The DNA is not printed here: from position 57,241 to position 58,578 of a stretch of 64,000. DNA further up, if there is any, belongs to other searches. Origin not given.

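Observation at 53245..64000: Glycosyltransferase-rich cluster with a dedicated ACP and LpxL/PatA-type acyltransferase: candidate pathway for an acylated, flippase-exported glycoconjugate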

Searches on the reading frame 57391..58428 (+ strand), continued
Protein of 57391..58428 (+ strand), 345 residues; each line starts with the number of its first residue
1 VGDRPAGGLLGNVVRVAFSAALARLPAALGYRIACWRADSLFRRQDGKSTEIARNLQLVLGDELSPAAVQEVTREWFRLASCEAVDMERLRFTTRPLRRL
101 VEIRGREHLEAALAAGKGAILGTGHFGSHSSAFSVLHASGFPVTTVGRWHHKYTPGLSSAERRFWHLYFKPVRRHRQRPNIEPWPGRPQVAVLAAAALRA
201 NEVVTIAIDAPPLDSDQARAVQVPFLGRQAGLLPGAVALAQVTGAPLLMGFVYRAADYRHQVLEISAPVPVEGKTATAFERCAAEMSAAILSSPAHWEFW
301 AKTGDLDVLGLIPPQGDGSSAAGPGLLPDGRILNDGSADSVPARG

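Call 27: search_solved_structures(query=window:57391-58428:+, max_evalue=1, show_alignments=2)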
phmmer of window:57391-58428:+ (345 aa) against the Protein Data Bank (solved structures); distinct sequences matched with E-value up to 1: 3.
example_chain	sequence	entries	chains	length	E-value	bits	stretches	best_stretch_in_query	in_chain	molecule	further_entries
5oce_A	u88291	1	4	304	0.0011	21.5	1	6-299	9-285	Phosphatidylinositol mannoside acyltransferase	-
5f2t_A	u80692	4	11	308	0.0014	21.3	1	25-299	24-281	Phosphatidylinositol mannoside acyltransferase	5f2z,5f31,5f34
7ojt_A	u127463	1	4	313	0.0014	21.3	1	6-299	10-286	Phosphatidylinositol mannoside acyltransferase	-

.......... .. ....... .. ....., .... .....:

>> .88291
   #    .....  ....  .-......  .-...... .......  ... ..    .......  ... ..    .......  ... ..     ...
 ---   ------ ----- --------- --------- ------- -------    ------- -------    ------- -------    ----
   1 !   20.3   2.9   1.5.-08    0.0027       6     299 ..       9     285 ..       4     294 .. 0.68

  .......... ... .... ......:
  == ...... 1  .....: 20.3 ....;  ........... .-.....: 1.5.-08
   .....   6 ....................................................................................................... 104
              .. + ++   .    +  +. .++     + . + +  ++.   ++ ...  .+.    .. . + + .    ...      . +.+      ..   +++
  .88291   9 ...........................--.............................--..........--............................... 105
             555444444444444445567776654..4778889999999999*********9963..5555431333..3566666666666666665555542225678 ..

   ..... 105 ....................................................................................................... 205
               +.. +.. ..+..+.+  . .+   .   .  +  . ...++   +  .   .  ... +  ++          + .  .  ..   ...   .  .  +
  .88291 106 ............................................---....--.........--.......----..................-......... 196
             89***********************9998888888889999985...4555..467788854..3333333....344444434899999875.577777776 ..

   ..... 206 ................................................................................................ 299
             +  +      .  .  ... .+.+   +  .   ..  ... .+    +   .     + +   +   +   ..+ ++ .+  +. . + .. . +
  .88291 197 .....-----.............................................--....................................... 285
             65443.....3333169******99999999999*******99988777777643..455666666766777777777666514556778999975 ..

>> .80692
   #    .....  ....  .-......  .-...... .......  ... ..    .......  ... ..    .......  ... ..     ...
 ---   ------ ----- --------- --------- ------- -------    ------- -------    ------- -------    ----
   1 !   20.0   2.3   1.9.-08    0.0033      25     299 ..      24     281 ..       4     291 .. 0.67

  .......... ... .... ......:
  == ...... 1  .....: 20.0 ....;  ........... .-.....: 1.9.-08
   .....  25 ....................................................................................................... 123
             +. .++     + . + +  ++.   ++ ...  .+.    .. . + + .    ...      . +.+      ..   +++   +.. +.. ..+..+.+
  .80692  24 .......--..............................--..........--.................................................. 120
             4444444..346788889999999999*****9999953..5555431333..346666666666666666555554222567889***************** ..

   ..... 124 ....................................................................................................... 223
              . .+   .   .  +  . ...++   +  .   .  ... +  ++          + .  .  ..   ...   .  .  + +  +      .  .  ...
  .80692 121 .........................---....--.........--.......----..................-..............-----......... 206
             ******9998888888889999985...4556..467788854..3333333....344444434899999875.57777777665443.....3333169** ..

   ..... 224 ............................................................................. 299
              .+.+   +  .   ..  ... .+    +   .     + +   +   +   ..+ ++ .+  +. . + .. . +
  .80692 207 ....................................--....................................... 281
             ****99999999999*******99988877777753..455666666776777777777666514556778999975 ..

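Call 31: search_solved_structures(query=L039:8078-9718:+, max_evalue=1e-20)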
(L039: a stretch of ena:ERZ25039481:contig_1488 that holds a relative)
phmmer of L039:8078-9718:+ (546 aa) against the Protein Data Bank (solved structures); distinct sequences matched with E-value up to 1e-20: 178 (the best 60 are shown).
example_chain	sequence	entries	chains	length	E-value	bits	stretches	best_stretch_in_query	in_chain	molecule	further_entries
6mfy_A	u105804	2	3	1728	2.6e-134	451.8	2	173-531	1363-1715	Linear gramicidin synthase subunit A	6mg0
6mfz_A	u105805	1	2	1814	3.1e-134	451.5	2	173-531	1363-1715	Linear gramicidin synthase subunit A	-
9be3_A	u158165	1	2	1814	3.1e-134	451.5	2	173-531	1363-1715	Linear gramicidin synthase subunit A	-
9be4_A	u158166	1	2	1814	3.1e-134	451.5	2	173-531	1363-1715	Linear gramicidin synthase subunit A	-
9meh_A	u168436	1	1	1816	3.1e-134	451.5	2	173-531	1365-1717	Linear gramicidin synthase subunit A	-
8xjz_C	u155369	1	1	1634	4.7e-101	342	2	171-527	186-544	Peptide synthetase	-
6o6e_B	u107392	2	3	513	1.2e-100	340.7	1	5-531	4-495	L-proline--[L-prolyl-carrier protein] ligase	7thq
9bfd_B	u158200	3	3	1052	1e-78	268.3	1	155-532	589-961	Tyrocidine synthase 2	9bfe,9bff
6p1j_A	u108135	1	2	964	2.7e-75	257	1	6-527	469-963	Txo2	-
9bfd_A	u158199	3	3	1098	7e-73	249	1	6-530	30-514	Tyrocidine synthase 1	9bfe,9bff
7ly7_A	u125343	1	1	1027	8.2e-73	248.8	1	173-529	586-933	BmdB, Bacillamide NRPS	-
7ly4_E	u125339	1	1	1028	8.2e-73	248.8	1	173-529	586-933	BmdB, bacillamide NRPS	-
8jbr_A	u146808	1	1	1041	6e-72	245.9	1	171-528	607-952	McyA protein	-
2vsq_A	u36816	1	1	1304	4.9e-69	236.3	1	173-530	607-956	SURFACTIN SYNTHETASE SUBUNIT 3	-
4d4g_A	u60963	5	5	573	1.2e-68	235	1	153-529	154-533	APNAA1 | APNA A1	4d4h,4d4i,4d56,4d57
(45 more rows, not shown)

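Call 32: search_solved_structures(query=L039:6879-8024:+, max_evalue=1e-30)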
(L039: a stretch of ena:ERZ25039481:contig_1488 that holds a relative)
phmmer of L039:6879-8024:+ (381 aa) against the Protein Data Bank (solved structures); distinct sequences matched with E-value up to 1e-30: 69 (the best 60 are shown).
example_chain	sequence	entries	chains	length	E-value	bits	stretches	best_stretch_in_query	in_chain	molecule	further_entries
4irn_A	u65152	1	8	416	6.2e-124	417.2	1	2-381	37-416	Prolyl-ACP dehydrogenase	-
5zw0_A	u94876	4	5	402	7.1e-91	308.4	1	1-381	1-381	L-prolyl-[peptidyl-carrier protein] dehydrogenase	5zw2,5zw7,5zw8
6cxt_B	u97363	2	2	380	9.5e-91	308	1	1-381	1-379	Butyryl-CoA dehydrogenase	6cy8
6af6_A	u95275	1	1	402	4.9e-90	305.7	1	1-381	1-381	L-prolyl-[peptidyl-carrier protein] dehydrogenase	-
5lnx_A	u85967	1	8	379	2.5e-79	270.4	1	7-379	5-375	Acyl-CoA dehydrogenase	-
5ol2_C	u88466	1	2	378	8.2e-77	262.2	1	8-377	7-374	Acyl-CoA dehydrogenase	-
1ivh_A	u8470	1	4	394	5.3e-76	259.5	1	5-378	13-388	ISOVALERYL-COA DEHYDROGENASE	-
8sgr_A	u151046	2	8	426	7e-76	259.1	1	5-378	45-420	Isovaleryl-CoA dehydrogenase, mitochondrial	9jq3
4n5f_A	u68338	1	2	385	4.4e-75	256.5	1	3-379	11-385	Putative acyl-CoA dehydrogenase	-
9jq4_A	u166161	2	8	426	4.8e-75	256.3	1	5-378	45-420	Isovaleryl-CoA dehydrogenase, mitochondrial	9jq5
4o5m_A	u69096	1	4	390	7.6e-74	252.4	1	1-379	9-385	Isovaleryl-CoA dehydrogenase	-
4kto_A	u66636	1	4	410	8.1e-74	252.3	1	2-379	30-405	isovaleryl-CoA dehydrogenase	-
4m9a_A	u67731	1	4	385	7e-73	249.2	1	3-379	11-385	Acyl-CoA dehydrogenase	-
4l1f_A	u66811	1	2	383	1e-72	248.7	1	1-379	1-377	Acyl-CoA dehydrogenase domain protein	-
4u83_A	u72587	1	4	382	1.6e-70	241.5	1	6-378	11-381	Acyl-CoA dehydrogenase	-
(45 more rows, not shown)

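Call 54: search_protein_representatives(protein=window:57391-58428:+)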
Query: 345 residues. Proteins with E-value up to 0.001 (for the whole library): 2725; up to 1e-10: 359; up to 1e-30: 70. The best 150 are listed.
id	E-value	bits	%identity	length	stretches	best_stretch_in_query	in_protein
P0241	1.3e-125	435.6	66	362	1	6-345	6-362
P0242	7.3e-104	364.2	75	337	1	1-241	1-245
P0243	2.3e-100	352.6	64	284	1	59-322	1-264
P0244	7.0e-84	298.5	53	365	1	21-315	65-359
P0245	3.4e-82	292.9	50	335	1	9-319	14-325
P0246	1.2e-79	284.6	70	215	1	135-345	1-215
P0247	5.2e-76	272.6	63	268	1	73-279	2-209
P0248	5.7e-66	239.6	44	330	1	19-316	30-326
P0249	6.7e-66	239.3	44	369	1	10-315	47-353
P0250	1.7e-64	234.7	44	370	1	15-315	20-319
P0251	1.8e-63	231.4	42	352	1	18-312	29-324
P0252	7.2e-61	222.8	43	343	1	22-326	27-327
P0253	2.6e-59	217.7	42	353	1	22-324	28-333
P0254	6.4e-59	216.4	73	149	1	198-344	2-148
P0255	2.7e-57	211.0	39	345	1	21-312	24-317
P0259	3.6e-54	200.8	38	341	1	22-314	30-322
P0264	2.2e-51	191.6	37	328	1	9-322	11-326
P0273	3.7e-48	181.0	36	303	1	10-305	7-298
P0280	1.6e-45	172.4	35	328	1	21-314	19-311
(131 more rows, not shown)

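Call 55: list_cluster_members(proteins=[P0244, P0245, P0248, P0250, P0251, P0255, P0259, P0264, P0273, P0280])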
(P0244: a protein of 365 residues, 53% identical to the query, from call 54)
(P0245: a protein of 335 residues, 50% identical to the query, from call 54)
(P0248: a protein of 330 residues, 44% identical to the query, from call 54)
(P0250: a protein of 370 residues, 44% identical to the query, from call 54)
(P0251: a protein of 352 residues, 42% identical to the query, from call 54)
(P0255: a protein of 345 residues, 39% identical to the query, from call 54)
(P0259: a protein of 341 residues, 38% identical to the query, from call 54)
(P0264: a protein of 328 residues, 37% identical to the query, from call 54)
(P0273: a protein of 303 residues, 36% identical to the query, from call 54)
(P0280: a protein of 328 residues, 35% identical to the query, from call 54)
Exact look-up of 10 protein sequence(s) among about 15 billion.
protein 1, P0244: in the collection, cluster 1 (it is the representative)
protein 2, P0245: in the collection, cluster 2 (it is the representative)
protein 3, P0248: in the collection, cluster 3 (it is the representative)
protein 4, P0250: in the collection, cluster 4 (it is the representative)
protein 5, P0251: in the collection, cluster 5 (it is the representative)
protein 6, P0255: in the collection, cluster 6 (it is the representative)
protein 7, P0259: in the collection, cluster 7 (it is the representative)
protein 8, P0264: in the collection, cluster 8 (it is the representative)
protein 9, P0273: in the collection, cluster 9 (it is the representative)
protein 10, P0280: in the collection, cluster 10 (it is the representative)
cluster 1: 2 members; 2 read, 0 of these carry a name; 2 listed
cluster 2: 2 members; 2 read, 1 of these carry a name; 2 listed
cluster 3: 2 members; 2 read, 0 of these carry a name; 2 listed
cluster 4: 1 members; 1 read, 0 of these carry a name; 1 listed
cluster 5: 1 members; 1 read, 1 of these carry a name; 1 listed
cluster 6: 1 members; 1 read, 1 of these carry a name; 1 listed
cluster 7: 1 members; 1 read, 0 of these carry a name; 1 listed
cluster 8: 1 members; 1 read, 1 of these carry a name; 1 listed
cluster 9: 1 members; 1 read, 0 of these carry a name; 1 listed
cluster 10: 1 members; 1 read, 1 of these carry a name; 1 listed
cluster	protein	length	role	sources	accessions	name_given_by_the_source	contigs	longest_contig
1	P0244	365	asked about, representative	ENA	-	-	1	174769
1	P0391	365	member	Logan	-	-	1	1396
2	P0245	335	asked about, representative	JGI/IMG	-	lauroyl/myristoyl acyltransferase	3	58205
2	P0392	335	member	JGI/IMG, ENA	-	-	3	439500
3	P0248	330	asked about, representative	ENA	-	-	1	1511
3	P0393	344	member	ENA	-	-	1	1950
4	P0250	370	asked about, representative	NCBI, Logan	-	-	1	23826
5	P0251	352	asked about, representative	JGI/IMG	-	Kdo2-lipid IVA lauroyltransferase/acyltransferase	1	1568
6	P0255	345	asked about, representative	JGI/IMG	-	KDO2-lipid IV(A) lauroyltransferase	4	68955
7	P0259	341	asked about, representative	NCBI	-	-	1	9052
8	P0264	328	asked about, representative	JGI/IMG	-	KDO2-lipid IV(A) lauroyltransferase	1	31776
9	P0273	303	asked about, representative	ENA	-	-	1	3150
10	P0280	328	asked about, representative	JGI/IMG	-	Kdo2-lipid IVA lauroyltransferase/acyltransferase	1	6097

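Call 65: search_protein_families(library=pfam, proteins=[L029:3862-4941:-, L033:3210-4451:-, L031:7712-8899:-, L030:7739-8485:+, L015:19433-21037:+, L029:15971-17080:+, L025:2947-4542:+, L025:4530-5996:+, L037:12575-14935:+], max_evalue=0.001)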
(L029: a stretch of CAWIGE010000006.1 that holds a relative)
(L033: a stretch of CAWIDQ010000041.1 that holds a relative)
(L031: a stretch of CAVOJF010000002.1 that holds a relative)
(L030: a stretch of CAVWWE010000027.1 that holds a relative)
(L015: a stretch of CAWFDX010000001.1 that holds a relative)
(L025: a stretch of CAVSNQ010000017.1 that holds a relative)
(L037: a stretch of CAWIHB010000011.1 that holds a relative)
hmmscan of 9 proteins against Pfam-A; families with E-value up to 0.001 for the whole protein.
L029:3862-4941:- (359 aa): 1 family
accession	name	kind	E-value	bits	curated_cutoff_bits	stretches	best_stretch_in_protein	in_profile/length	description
PF00150.24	Cellulase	-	2e-05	24.7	23.5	1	91-211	21-153/272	Cellulase (glycosyl hydrolase family 5)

L033:3210-4451:- (413 aa): 8 families
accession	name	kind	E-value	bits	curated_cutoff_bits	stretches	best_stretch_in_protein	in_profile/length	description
PF00534.26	Glycos_transf_1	-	7.3e-27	94.4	26.4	1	233-387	9-171/172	Glycosyl transferases group 1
PF13692.12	Glyco_trans_1_4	-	1.6e-23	84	27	1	241-373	3-141/142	Glycosyl transferases group 1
PF13439.12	Glyco_transf_4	-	2.4e-20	73.7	28.5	1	14-218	1-166/170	Glycosyltransferase Family 4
PF13579.12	Glyco_trans_4_4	-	1.8e-16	61.4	29.7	1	15-200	1-143/158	Glycosyl transferase 4-like domain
PF20706.3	GT4-conflict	-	1.6e-06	27.9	26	0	179-345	141-318/385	Family 4 Glycosyltransferase in conflict systems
PF13477.12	Glyco_trans_4_2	-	1.2e-05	26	23.4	1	22-128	14-107/139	Glycosyl transferase 4-like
PF13524.12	Glyco_trans_1_2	-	4.6e-05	23.8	25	1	289-394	28-135/144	Glycosyl transferase-like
PF08323.17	Glyco_transf_5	-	0.00014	22.1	22.7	0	14-110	15-139/239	Starch synthase catalytic domain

L031:7712-8899:- (395 aa): 6 families
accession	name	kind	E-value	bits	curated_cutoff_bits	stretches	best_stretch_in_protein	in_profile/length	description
PF13439.12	Glyco_transf_4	-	5.6e-25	88.8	28.5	1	52-213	2-169/170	Glycosyltransferase Family 4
PF00534.26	Glycos_transf_1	-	8e-25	87.8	26.4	1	212-362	2-153/172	Glycosyl transferases group 1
PF13579.12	Glyco_trans_4_4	-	9.6e-21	75.2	29.7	1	52-209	1-158/158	Glycosyl transferase 4-like domain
PF13692.12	Glyco_trans_1_4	-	2.4e-19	70.5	27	1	225-360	1-135/142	Glycosyl transferases group 1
PF20706.3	GT4-conflict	-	5.2e-13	49.2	26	1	48-328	8-311/385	Family 4 Glycosyltransferase in conflict systems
PF08323.17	Glyco_transf_5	-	0.00032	20.9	22.7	0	39-76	1-40/239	Starch synthase catalytic domain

L030:7739-8485:+ (248 aa): 0 families

L015:19433-21037:+ (535 aa): 2 families
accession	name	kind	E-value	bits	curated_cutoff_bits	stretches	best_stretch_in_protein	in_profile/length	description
PF01943.22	Polysacc_synt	-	1.7e-16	60.9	28.2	1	72-332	4-270/274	Polysaccharide biosynthesis protein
PF13440.11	Polysacc_synt_3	-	1.2e-07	31.7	23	1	92-373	1-282/293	Polysaccharide biosynthesis protein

L029:15971-17080:+ (369 aa): 0 families

L025:2947-4542:+ (531 aa): 3 families
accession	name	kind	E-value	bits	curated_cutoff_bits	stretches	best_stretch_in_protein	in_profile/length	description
PF00282.25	Pyridoxal_deC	-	3.2e-57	194.4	27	1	64-430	6-374/375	Pyridoxal-dependent decarboxylase conserved domain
PF00155.27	Aminotran_1_2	-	0.00094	18.9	19.7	0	222-310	116-209/361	Aminotransferase class I and II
PF01212.27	Beta_elim_lyase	-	0.00098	19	27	0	202-288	77-170/288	Beta-eliminating lyase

L025:4530-5996:+ (488 aa): 2 families
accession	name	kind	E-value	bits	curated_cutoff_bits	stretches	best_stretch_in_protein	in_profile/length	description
PF08353.15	MurT_C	-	7.8e-23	81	25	1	359-469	2-110/110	MurT ligase C-terminal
PF08245.18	Mur_ligase_M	-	1.3e-16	61.6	24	1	79-220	1-150/200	Mur ligase middle domain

L037:12575-14935:+ (786 aa): 1 family
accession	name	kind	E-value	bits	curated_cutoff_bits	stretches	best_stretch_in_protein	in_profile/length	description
PF04738.18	Lant_dehydr_N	-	1.2e-30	106.8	28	1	96-726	3-649/649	Lantibiotic dehydratase, N terminus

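Call 74: predict_structure(alignment_id=A1)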
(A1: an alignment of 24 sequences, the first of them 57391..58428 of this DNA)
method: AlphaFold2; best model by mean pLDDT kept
length: 345 residues; sequences in the alignment: 24
mean_pLDDT: 60.9   pTM: 0.61
mean pLDDT of the five models: 60.9, 47.4, 42.8, 38.6, 35.7
residues with pLDDT >= 90: 21; 70-90: 139; 50-70: 45; < 50: 140
segments of 3 or more residues with pLDDT < 50: 1-14, 94-99, 125-193, 201-218, 317-345
pLDDT, mean of each block of 10 residues (from residue 1): 43 55 77 89 89 87 88 89 73 53 78 75 49 32 29 30 35 30 35 48 43 41 78 68 78 76 83 81 85 77 70 55 32 27 33
secondary structure, 60 per line:
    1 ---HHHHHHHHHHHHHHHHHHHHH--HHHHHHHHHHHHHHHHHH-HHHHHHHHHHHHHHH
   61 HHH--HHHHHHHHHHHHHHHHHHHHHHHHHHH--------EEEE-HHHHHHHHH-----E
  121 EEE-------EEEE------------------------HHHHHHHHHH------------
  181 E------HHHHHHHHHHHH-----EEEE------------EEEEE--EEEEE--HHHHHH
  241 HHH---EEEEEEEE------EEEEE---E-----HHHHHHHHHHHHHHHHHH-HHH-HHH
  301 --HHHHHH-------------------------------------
elements in order: H4-24 H27-44 H46-63 H66-92 E101-104 H106-114 E120-123 E131-134 H159-168 H188-199 E205-208 E221-225 E228-232 H235-243 E247-254 E261-265 H275-292 H303-308
